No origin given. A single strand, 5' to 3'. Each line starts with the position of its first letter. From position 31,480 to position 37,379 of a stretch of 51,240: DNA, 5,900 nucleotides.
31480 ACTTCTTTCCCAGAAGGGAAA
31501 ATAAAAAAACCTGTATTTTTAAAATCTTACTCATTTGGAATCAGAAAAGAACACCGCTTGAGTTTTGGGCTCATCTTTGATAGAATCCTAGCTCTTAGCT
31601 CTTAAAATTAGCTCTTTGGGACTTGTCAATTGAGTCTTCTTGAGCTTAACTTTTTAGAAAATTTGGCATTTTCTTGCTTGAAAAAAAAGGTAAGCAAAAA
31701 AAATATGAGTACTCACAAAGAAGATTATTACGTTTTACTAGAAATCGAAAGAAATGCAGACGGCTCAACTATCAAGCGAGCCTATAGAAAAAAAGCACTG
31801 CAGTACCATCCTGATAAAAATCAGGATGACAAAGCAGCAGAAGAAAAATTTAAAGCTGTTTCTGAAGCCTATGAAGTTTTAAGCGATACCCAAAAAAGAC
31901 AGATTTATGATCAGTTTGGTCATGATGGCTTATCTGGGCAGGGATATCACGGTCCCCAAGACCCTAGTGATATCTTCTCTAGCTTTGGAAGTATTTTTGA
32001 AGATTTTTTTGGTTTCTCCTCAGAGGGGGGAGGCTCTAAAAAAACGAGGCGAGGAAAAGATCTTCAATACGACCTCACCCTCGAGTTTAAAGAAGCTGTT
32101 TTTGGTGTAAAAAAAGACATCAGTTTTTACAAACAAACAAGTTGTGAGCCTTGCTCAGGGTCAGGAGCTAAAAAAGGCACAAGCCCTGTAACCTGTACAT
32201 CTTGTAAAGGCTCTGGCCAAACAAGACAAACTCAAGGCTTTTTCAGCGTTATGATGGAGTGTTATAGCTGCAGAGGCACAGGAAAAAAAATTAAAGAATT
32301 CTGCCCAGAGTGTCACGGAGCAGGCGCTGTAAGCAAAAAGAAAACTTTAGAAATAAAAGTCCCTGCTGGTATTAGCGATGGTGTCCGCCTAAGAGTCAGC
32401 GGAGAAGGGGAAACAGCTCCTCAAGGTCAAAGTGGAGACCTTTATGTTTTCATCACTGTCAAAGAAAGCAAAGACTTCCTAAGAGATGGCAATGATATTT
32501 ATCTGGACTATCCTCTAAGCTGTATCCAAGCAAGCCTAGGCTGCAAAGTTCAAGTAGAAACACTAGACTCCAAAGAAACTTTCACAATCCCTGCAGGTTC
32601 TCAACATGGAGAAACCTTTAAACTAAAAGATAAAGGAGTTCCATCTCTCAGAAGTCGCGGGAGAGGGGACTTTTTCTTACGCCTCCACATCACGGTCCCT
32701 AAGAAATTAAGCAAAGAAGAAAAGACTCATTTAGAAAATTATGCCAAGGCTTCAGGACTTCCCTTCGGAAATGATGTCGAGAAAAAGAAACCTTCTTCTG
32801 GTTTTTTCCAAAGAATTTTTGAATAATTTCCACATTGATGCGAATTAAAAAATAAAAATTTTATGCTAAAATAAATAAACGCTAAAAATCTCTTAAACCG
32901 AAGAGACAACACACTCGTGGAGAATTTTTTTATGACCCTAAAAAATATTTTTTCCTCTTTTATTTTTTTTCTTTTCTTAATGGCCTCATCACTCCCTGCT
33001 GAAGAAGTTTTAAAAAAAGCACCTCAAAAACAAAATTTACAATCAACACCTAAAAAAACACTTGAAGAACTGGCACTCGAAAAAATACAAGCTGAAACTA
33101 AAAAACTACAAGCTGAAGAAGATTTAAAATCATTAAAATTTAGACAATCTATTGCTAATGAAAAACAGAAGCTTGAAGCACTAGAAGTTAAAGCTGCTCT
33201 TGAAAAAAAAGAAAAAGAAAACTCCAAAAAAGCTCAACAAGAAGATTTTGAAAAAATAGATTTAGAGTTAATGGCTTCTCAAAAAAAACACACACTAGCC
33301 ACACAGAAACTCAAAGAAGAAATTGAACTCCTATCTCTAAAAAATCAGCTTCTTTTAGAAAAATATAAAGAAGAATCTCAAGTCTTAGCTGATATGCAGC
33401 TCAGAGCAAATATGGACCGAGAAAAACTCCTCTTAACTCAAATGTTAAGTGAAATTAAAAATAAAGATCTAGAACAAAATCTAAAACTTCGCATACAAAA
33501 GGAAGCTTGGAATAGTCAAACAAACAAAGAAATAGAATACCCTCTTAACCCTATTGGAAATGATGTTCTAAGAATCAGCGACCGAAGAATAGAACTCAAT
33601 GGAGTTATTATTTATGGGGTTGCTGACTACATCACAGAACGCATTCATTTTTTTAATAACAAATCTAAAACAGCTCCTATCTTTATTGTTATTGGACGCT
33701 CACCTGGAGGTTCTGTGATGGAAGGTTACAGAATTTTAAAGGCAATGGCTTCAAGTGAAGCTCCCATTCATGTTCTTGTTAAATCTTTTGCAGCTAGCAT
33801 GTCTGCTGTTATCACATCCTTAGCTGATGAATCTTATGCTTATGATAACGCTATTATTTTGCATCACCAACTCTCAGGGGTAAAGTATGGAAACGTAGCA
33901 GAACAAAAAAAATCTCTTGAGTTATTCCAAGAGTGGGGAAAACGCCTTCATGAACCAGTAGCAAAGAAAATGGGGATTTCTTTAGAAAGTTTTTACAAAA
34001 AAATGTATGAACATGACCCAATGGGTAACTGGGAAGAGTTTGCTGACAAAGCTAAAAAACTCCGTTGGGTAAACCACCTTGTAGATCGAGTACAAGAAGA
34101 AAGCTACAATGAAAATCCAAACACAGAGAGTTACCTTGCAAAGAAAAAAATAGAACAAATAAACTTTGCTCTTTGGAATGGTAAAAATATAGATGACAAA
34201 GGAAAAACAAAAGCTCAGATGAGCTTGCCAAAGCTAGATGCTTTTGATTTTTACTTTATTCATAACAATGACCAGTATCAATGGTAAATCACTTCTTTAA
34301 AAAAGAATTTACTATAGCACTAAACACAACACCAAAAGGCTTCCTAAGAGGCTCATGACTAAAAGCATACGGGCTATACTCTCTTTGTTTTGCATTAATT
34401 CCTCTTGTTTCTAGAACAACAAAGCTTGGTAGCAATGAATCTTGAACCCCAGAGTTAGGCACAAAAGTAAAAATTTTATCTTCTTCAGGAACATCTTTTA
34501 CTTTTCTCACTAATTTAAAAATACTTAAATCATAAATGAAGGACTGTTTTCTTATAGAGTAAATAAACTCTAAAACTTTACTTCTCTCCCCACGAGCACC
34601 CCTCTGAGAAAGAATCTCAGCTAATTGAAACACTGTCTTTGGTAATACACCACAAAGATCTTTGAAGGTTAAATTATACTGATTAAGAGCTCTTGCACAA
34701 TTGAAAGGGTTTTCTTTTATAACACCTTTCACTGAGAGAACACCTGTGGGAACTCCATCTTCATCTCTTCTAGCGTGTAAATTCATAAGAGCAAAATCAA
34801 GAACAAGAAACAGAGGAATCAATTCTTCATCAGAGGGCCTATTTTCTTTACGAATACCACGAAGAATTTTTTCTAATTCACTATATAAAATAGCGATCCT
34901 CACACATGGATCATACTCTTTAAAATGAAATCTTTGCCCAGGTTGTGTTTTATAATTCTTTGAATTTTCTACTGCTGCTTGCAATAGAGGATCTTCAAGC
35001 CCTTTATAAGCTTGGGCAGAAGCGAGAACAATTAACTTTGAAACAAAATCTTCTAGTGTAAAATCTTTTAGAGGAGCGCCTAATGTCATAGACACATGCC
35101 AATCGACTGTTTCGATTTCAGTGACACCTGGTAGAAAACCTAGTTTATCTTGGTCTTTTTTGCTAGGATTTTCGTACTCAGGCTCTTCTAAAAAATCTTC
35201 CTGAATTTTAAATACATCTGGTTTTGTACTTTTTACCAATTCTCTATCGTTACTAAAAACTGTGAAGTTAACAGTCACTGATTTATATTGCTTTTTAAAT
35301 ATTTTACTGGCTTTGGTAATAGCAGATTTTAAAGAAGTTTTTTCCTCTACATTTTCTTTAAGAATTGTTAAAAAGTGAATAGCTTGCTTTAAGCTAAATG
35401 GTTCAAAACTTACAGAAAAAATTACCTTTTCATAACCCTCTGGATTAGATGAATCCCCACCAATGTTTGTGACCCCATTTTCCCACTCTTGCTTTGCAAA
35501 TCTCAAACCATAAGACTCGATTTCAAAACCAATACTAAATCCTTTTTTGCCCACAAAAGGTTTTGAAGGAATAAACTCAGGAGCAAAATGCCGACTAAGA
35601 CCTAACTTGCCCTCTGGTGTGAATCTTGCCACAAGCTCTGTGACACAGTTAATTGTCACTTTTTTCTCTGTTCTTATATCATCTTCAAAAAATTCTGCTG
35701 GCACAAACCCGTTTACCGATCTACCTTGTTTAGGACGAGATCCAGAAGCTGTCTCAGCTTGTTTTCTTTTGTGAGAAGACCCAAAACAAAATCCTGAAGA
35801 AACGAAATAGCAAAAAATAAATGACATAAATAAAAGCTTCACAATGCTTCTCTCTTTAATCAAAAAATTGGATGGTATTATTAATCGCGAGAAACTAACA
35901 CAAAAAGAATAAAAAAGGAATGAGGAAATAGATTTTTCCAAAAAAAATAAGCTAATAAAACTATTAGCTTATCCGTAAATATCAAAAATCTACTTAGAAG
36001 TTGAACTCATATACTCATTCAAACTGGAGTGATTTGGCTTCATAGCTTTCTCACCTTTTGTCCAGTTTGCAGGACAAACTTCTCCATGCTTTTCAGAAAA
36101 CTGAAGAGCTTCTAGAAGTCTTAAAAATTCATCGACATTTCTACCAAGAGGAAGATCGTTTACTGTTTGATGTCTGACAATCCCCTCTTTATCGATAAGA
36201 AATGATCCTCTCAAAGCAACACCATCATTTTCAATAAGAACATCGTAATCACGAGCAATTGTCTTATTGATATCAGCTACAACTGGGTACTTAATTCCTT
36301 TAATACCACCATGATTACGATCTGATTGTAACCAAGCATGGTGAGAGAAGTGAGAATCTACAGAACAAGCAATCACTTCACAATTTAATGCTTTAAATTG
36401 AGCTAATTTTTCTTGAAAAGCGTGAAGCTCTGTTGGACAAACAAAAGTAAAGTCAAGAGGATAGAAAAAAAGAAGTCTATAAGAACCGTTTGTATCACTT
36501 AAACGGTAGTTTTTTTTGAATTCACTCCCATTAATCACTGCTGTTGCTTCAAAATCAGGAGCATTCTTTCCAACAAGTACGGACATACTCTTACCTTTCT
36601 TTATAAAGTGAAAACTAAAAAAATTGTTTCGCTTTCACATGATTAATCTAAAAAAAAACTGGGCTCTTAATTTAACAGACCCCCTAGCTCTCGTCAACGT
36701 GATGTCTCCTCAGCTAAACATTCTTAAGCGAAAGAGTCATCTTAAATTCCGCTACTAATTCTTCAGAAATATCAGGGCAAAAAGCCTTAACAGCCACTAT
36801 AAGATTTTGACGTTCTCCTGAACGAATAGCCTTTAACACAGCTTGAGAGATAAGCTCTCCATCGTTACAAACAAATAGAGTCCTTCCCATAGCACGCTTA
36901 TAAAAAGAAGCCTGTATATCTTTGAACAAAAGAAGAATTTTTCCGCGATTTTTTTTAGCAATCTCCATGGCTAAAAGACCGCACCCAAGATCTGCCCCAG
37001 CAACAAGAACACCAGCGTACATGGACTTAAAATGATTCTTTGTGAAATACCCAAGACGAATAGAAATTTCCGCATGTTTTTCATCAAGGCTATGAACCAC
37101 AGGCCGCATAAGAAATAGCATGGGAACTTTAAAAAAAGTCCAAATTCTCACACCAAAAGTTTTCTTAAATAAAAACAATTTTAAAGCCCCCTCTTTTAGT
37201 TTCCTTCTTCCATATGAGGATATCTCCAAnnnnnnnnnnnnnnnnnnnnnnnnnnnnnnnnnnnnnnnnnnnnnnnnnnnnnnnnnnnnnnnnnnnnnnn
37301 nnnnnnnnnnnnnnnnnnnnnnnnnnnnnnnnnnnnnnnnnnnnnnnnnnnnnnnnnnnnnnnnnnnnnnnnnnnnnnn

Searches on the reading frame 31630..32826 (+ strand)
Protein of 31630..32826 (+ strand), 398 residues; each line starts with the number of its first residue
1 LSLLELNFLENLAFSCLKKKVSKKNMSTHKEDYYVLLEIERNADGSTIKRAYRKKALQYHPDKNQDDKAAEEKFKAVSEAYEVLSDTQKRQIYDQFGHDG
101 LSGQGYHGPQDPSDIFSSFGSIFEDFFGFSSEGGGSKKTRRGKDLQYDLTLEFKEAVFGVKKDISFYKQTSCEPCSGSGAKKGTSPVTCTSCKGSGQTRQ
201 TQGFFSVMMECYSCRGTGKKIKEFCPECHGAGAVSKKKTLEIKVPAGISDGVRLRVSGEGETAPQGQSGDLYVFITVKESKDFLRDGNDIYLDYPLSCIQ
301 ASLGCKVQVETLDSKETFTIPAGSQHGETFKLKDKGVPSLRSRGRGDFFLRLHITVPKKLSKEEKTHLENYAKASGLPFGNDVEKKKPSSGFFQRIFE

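Call 16: search_protein_families(library=ncbifam, proteins=[window:31630-32826:+], max_evalue=0.00001)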
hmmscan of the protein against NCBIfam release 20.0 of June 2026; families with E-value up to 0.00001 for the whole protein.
window:31630-32826:+ (398 aa): 13 families
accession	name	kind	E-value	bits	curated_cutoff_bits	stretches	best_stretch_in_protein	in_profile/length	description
NF008035.0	PRK10767.1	subfamily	5.4e-130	433.8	338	1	29-396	2-365/374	molecular chaperone DnaJ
TIGR02349.1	DnaJ_bact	equivalog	1.4e-124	416.1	377.2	1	32-374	1-353/354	molecular chaperone DnaJ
NF010894.0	PRK14301.1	equivalog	1.3e-119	399.5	548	1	30-374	3-350/373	chaperone protein DnaJ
NF010871.0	PRK14278.1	equivalog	5.6e-92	308.5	502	1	31-396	3-371/378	molecular chaperone DnaJ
NF010885.0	PRK14292.1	equivalog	7.4e-89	298.3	585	1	32-395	3-363/371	chaperone protein DnaJ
NF010872.0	PRK14279.1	equivalog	4.1e-88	296.2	556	2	117-374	121-378/394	molecular chaperone DnaJ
NF010874.0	PRK14281.1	equivalog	1.9e-86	290.7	619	1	30-395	2-391/397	chaperone protein DnaJ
NF037946.1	terminal_TopJ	equivalog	1.8e-56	192.2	300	2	29-124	3-95/810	terminal organelle assembly protein TopJ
NF010892.0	PRK14299.1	equivalog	1.7e-50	171.9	392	2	30-165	3-152/291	chaperone protein DnaJ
NF007618.0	PRK10266.1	equivalog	1.5e-48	165.8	403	2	235-372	155-291/306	curved DNA-binding protein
TIGR03835.1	termin_org_DnaJ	equivalog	3.5e-32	111.7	512.25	1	30-120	1-88/871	terminal organelle assembly protein TopJ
NF050028.1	CldAdptActJ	equivalog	6.6e-10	39.3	150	1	32-93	3-69/93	cold adaptation protein ActJcold adaptation protein ActJ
NF006948.0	PRK09430.1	equivalog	1.7e-07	31.1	162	1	21-88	190-264/267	co-chaperone DjlA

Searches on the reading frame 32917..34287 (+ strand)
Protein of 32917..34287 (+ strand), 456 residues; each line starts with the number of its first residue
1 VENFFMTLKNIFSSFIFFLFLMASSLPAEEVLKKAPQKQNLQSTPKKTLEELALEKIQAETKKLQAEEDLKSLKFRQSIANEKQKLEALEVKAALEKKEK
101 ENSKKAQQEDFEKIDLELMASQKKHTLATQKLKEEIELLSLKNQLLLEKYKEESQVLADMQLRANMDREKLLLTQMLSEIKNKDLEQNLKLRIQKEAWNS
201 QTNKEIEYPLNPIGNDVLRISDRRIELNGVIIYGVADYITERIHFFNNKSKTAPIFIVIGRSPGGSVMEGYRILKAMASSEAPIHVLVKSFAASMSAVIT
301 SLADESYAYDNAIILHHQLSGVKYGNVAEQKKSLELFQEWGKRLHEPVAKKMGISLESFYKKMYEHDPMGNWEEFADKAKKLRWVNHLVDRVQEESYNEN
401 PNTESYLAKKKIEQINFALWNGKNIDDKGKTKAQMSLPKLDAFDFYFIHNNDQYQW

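Call 16: search_protein_families(library=ncbifam, proteins=[window:32917-34287:+], max_evalue=0.00001)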
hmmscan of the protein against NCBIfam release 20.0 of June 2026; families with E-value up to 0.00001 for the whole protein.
window:32917-34287:+ (456 aa): 7 families
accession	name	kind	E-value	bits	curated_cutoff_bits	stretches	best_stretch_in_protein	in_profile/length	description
NF045540.1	scaf_prot_MCP1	exception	2.3e-15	56.3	475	1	251-406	29-178/652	ClpP-like prohead protease/major capsid protein fusion protein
NF045542.1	Clp_rel_HeadMat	equivalog_domain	4.1e-15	56.1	120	1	252-363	34-145/165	head maturation protease, ClpP-related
NF009205.0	PRK12553.1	subfamily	5.8e-11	42.4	228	1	220-357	35-175/211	ATP-dependent Clp protease proteolytic subunit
NF001368.0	PRK00277.1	subfamily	1.6e-10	41.2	249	1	221-367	31-177/203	ATP-dependent Clp protease proteolytic subunit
TIGR00493.1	clpP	equivalog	6.9e-08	32.5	308.6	1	221-363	26-169/192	ATP-dependent Clp endopeptidase proteolytic subunit ClpP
NF011089.0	PRK14512.1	equivalog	8e-08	32.3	251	1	220-359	26-166/200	ATP-dependent Clp protease proteolytic subunit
NF009203.0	PRK12551.1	equivalog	2.5e-06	27.4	359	1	222-331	25-135/196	ATP-dependent Clp protease proteolytic subunit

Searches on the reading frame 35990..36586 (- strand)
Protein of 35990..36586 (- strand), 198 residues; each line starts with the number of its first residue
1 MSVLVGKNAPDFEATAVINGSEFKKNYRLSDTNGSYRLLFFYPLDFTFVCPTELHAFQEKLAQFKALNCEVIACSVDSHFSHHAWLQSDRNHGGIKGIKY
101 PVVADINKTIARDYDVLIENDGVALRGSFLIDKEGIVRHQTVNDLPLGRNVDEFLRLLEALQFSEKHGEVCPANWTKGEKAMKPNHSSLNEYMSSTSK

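Call 16: search_protein_families(library=ncbifam, proteins=[window:35990-36586:-], max_evalue=0.00001)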
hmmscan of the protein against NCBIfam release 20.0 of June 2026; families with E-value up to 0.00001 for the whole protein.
window:35990-36586:- (198 aa): 10 families
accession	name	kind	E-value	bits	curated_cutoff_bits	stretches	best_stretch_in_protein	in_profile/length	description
NF011576.0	PRK15000.1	subfamily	1.8e-65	220.4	301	1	3-194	2-194/200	peroxiredoxin C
TIGR03137.1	AhpC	equivalog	1.9e-50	171.2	272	1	4-185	3-180/187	alkyl hydroperoxide reductase subunit C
NF040737.1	peroxi_PrxU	equivalog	2.2e-46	158.5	270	1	3-186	36-219/233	thioredoxin-dependent peroxiredoxin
NF009669.0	PRK13190.1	equivalog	1.3e-44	151.9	261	1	1-192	1-185/203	putative peroxiredoxin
NF009668.0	PRK13189.1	equivalog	1.6e-40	138.7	211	1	3-191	10-197/224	peroxiredoxin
NF009670.0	PRK13191.1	equivalog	2.1e-31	109.1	374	1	28-180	26-183/215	putative peroxiredoxin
NF010122.0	PRK13599.1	equivalog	1.5e-25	89.9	456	1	29-177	28-176/220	peroxiredoxin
NF002854.0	PRK03147.1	subfamily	6.1e-09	36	170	1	3-156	36-170/176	thiol-disulfide oxidoreductase ResA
NF045827.1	perox_SUH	exception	1.9e-07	30.6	298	1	25-143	35-150/178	thiol peroxidase Prx-SUH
NF001808.0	PRK00522.1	equivalog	1.7e-06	27.5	123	1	5-144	20-151/167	thiol peroxidase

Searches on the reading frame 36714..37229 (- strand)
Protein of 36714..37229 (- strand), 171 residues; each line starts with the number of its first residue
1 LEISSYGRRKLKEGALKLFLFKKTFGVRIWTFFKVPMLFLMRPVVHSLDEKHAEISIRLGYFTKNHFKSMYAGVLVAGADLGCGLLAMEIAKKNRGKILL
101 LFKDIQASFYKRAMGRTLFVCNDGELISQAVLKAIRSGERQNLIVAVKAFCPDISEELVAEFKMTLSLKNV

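Call 16: search_protein_families(library=ncbifam, proteins=[window:36714-37229:-], max_evalue=0.00001)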
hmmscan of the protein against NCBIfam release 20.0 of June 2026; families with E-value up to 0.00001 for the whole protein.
window:36714-37229:- (171 aa): 0 families

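Call 78: search_protein_families(library=pfam, proteins=[window:36714-37229:-], max_evalue=0.001)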
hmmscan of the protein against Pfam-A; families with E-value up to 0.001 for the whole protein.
window:36714-37229:- (171 aa): 1 family
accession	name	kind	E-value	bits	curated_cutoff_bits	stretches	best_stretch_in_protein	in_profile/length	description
PF14539.12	DUF4442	-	5.6e-08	33.5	25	1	32-165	10-129/132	Domain of unknown function (DUF4442)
